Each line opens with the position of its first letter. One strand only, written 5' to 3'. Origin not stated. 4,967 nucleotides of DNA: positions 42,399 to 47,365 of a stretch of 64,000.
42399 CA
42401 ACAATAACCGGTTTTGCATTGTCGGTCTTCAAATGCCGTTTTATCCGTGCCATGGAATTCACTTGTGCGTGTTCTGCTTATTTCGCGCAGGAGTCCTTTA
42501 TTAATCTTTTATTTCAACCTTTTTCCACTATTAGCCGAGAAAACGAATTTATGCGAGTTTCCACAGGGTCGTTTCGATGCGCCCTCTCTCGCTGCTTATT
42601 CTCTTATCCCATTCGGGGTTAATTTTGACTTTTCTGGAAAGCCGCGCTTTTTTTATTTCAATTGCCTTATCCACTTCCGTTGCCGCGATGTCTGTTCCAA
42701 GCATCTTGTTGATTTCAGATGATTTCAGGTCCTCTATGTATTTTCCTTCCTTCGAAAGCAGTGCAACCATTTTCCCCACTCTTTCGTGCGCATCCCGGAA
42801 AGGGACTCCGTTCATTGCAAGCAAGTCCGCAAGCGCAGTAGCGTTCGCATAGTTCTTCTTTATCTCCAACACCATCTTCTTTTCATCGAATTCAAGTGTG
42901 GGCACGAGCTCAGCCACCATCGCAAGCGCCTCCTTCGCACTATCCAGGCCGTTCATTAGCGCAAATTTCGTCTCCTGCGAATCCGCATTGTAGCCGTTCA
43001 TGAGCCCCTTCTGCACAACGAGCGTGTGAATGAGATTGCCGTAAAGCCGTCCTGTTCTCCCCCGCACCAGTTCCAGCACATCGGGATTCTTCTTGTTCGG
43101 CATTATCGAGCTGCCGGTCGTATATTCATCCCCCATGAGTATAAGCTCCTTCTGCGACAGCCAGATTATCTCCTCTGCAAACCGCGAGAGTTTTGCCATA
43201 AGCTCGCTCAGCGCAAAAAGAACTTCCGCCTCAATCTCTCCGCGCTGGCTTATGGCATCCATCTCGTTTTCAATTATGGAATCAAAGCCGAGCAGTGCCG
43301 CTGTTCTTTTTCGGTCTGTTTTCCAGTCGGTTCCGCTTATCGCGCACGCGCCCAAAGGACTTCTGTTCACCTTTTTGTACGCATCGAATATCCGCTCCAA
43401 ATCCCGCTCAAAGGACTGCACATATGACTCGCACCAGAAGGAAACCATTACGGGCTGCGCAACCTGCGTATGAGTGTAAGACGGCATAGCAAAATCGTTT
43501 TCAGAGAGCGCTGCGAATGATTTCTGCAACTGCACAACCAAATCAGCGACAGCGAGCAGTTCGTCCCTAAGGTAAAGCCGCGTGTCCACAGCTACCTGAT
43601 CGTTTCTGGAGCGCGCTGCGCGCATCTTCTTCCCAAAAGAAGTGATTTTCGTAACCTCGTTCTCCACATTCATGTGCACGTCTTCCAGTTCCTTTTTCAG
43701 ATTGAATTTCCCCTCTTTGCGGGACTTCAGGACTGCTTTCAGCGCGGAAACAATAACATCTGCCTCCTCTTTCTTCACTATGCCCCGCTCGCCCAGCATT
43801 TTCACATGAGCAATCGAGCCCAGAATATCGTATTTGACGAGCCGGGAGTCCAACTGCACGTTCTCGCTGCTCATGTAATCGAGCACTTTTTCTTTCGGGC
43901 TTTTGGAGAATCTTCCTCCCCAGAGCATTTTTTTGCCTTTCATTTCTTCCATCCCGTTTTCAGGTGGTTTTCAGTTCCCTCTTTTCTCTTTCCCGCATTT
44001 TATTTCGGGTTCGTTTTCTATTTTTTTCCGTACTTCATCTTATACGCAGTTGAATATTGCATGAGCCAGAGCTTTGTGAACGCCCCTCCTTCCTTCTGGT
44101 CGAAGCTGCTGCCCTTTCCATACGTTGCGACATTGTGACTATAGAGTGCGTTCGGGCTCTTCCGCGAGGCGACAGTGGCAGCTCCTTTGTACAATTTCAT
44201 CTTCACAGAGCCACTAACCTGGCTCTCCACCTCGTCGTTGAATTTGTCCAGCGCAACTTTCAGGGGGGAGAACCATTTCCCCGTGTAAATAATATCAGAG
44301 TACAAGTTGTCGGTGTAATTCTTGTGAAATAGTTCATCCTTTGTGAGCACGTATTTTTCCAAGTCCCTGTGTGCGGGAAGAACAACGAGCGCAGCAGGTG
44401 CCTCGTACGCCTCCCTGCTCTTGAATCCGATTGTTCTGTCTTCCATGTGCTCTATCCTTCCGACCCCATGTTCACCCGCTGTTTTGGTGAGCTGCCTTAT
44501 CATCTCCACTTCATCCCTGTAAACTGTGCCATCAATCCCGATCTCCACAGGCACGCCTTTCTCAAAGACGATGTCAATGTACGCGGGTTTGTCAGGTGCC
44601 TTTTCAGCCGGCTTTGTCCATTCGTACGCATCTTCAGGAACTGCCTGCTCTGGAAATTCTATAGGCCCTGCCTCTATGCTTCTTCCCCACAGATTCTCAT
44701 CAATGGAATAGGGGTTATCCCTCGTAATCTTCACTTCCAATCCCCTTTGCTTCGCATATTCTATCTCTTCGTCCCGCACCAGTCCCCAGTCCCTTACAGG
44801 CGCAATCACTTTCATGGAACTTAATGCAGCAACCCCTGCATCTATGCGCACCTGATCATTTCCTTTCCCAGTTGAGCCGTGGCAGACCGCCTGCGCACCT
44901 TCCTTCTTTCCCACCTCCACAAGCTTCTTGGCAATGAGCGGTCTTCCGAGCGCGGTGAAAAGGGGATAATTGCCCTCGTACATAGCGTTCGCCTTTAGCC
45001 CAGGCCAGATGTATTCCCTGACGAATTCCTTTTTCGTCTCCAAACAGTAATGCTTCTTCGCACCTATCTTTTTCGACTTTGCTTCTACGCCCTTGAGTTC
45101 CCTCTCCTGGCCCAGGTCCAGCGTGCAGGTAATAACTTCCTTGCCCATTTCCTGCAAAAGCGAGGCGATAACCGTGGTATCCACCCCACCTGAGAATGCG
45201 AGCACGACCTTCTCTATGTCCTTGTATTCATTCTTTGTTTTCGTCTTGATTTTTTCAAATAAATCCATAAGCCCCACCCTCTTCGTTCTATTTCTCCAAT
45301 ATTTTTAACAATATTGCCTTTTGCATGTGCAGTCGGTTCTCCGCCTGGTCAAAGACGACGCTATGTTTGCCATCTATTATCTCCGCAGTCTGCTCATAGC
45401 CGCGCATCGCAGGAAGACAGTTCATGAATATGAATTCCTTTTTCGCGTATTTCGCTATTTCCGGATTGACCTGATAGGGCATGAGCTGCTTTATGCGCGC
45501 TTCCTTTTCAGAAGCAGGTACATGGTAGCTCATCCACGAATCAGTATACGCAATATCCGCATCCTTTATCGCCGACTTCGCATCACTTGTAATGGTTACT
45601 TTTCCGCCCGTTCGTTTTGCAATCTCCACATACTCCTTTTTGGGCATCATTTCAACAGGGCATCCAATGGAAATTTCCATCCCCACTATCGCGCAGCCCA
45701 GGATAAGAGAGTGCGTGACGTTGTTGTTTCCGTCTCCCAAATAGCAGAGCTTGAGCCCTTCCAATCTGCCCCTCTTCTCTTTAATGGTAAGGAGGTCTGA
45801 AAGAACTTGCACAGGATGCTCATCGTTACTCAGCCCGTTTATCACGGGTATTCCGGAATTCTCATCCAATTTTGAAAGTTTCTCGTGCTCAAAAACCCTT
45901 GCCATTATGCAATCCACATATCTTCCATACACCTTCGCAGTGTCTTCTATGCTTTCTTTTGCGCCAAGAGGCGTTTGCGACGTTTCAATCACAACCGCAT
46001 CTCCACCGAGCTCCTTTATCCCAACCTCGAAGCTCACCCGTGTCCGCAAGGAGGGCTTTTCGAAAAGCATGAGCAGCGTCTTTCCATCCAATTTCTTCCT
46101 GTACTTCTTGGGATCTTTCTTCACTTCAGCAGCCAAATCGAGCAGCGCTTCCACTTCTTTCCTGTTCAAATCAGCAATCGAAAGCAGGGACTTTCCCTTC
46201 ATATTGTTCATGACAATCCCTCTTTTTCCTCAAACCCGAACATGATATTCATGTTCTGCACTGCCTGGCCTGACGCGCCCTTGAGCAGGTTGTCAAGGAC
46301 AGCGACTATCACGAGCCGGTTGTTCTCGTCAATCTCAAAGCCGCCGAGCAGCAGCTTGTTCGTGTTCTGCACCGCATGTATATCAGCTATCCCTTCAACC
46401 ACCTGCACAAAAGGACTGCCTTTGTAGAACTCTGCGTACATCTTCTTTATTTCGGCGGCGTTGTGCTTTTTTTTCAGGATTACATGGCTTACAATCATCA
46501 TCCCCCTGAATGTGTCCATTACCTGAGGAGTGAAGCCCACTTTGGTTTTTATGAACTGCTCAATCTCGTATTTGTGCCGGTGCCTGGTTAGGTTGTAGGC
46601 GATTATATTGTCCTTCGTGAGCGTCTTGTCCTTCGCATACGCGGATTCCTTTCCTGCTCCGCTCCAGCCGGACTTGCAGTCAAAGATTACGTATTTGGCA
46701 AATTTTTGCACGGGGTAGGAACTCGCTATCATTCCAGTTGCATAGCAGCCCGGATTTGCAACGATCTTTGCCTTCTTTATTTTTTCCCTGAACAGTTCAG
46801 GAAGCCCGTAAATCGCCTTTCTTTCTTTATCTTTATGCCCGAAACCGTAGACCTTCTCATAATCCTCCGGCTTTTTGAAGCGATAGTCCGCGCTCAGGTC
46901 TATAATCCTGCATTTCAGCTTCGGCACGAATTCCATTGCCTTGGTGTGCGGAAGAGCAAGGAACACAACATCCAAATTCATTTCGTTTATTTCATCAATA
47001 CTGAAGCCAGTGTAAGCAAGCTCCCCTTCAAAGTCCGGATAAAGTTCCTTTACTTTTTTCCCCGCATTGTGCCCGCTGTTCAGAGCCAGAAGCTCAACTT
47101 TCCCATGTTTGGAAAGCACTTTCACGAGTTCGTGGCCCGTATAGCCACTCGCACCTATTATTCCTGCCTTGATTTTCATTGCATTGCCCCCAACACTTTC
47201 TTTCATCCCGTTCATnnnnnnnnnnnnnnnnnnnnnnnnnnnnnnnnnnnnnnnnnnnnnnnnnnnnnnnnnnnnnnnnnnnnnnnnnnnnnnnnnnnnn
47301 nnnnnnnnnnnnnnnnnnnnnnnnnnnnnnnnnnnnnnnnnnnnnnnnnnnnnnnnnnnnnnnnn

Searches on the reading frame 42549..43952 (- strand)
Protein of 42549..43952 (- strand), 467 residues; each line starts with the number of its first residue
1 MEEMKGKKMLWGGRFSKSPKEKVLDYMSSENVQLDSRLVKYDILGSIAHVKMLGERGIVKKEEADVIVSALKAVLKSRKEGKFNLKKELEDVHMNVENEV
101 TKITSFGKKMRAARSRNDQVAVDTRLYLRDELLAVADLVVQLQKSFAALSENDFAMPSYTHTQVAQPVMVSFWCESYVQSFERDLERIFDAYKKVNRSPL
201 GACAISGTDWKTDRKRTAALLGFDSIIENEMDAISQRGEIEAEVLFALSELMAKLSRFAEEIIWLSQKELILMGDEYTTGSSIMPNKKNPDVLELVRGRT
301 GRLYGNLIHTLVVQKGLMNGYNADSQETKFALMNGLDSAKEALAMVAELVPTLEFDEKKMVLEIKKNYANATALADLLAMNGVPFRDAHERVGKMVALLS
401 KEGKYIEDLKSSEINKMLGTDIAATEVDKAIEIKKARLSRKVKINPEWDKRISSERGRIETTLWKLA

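Call 4: search_protein_families(library=pfam, proteins=[window:42549-43952:-], max_evalue=0.01)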
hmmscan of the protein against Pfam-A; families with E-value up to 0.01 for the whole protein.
window:42549-43952:- (467 aa): 4 families
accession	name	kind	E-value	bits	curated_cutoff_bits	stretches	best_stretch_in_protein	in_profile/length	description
PF00206.25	Lyase_1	-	3.1e-52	178.4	27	1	29-305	15-312/312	Lyase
PF14698.11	ASL_C2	-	8e-16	58.7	27.3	1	368-434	1-65/69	Argininosuccinate lyase C-terminal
PF18401.7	Thioredoxin_13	-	0.006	16.9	26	0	358-417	56-116/136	Thioredoxin-like domain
PF08696.17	Dna2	-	0.0066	16.6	22.4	0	43-124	88-168/204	DNA replication factor Dna2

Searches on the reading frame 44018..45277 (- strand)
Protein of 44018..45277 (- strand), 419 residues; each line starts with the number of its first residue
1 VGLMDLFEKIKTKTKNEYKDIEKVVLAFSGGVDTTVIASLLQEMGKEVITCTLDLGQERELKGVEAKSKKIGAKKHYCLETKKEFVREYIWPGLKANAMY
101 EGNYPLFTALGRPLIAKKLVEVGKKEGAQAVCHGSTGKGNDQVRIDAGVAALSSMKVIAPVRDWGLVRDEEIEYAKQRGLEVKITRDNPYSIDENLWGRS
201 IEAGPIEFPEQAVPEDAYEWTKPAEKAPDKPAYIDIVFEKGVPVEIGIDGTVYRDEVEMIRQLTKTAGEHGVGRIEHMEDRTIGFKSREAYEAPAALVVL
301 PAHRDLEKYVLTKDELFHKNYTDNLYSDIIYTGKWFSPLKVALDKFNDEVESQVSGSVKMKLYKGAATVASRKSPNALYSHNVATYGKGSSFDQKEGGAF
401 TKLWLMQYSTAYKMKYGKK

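Call 4: search_protein_families(library=pfam, proteins=[window:44018-45277:-], max_evalue=0.01)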
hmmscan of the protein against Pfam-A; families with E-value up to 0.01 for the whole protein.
window:44018-45277:- (419 aa): 6 families
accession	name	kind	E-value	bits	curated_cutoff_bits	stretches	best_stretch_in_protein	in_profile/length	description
PF20979.2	Arginosuc_syn_C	-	3.7e-75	252.7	27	1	190-408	1-216/219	Arginosuccinate synthase C-terminal domain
PF00764.25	Arginosuc_synth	-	1.5e-62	210.8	27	1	23-180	1-161/162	Arginosuccinate synthase N-terminal HUP domain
PF06508.19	QueC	-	6.6e-05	22.9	22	1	23-81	1-60/210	Queuosine biosynthesis protein QueC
PF03054.22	tRNA_Me_trans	-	0.00014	22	20.6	1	23-60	2-39/202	tRNA methyl transferase HUP domain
PF00733.27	Asn_synthase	-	0.00017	21.8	21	1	23-88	19-87/354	Asparagine synthase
PF24167.1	DUF7411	-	0.00083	19.4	28.7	1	23-88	2-65/194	Family of unknown function (DUF7411)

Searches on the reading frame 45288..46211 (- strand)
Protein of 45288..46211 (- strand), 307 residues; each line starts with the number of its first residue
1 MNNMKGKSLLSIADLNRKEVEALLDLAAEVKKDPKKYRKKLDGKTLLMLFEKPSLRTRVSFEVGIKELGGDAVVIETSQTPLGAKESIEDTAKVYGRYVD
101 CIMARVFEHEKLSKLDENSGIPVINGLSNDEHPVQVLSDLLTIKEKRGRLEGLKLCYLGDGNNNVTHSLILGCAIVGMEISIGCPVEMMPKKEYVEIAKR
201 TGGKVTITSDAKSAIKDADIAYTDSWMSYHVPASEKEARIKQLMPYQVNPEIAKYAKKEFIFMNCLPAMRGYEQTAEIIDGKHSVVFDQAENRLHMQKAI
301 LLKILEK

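Call 4: search_protein_families(library=pfam, proteins=[window:45288-46211:-], max_evalue=0.01)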
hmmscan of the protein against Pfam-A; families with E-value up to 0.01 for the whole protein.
window:45288-46211:- (307 aa): 2 families
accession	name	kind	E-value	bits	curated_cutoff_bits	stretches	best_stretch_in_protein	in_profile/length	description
PF00185.30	OTCace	-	9.1e-54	182.2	29.4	1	151-302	1-155/157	Aspartate/ornithine carbamoyltransferase, Asp/Orn binding domain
PF02729.26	OTCace_N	-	1.6e-48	165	29.9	1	7-145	1-148/148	Aspartate/ornithine carbamoyltransferase, carbamoyl-P binding domain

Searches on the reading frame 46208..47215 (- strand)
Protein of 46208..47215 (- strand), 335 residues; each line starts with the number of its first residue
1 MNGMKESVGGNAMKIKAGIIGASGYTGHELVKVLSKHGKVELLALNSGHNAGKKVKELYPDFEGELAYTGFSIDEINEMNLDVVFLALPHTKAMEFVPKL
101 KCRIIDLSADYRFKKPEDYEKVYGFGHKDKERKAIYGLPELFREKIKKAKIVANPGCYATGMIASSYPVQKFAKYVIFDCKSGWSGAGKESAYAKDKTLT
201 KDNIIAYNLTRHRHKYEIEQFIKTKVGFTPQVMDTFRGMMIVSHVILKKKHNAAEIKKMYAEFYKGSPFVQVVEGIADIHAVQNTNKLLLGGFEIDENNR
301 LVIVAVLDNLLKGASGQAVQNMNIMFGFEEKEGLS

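Call 4: search_protein_families(library=pfam, proteins=[window:46208-47215:-], max_evalue=0.01)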
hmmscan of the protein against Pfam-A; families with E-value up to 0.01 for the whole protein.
window:46208-47215:- (335 aa): 3 families
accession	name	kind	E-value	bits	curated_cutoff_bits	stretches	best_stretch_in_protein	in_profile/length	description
PF22698.1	Semialdhyde_dhC_1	-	8.6e-38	130.2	27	1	157-309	1-165/165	Semialdehyde dehydrogenase, dimerisation domain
PF01118.30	Semialdhyde_dh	-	6.3e-28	98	26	1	16-149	1-121/121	Semialdehyde dehydrogenase, NAD binding domain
PF02774.23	Semialdhyde_dhC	-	2.6e-09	37.9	26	1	174-312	12-184/184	Semialdehyde dehydrogenase, dimerisation domain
